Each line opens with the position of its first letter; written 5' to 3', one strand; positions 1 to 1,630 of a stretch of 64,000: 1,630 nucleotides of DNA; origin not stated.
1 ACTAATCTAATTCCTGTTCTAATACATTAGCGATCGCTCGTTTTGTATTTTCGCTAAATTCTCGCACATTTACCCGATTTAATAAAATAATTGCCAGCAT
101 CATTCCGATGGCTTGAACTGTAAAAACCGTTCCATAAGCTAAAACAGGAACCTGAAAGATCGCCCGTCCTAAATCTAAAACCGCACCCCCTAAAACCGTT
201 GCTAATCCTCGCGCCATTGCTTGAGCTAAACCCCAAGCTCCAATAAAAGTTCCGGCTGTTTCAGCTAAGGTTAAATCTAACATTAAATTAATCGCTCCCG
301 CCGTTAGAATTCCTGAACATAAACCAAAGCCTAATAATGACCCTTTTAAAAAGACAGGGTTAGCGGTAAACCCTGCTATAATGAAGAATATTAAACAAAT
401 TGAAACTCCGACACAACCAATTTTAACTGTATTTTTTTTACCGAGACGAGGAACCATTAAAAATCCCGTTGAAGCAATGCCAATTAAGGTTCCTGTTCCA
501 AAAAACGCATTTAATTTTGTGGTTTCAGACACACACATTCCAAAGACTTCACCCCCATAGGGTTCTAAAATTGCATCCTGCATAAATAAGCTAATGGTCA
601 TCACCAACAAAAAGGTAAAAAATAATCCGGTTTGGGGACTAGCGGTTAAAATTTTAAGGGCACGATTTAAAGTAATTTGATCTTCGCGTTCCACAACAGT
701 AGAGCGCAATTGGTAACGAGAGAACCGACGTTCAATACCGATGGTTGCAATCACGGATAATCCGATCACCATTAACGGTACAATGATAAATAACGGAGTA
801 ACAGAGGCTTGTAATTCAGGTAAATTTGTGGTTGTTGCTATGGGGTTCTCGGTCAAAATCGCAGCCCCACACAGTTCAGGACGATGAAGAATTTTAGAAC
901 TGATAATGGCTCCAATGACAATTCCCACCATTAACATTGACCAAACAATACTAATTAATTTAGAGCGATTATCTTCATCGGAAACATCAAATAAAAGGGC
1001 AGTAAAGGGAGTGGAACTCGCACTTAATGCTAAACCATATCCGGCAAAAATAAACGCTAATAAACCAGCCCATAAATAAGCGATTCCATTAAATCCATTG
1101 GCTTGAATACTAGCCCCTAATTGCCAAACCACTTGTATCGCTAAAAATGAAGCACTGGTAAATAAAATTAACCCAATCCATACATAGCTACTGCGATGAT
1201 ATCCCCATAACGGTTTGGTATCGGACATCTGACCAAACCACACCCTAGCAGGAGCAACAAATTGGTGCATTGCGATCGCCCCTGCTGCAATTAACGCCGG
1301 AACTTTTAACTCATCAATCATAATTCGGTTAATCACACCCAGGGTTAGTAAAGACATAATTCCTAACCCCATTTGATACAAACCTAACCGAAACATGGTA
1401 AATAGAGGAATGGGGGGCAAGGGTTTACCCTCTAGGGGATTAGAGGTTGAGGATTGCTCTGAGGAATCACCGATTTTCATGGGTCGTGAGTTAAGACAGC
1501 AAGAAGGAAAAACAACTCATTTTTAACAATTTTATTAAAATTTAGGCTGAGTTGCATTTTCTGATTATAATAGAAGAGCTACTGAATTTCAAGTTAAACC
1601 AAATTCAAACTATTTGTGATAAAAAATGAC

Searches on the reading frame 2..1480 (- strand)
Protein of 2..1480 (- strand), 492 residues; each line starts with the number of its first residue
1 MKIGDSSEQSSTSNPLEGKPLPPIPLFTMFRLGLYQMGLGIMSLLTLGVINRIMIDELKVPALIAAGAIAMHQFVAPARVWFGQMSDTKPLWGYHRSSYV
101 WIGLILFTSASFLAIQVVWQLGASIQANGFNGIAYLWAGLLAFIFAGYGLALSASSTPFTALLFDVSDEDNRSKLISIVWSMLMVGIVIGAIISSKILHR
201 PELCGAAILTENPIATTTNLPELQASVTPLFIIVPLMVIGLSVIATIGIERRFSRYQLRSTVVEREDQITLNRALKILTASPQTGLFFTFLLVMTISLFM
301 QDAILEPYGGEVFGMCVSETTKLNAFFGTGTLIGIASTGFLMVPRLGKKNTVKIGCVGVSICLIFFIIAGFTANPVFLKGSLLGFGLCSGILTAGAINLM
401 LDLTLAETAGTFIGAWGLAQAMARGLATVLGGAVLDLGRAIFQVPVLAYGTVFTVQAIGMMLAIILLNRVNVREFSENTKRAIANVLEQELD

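Call 58: search_protein_families(library=pfam, proteins=[window:2-1480:-], max_evalue=0.00001)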
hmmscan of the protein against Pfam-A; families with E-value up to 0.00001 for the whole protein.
window:2-1480:- (492 aa): 2 families
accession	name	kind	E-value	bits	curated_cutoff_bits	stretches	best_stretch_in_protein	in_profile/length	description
PF03209.21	PUCC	-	6.6e-117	391.4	21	1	49-474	1-400/401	PUCC protein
PF07690.21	MFS_1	-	8.2e-15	55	33.4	1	137-427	85-346/347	Major Facilitator Superfamily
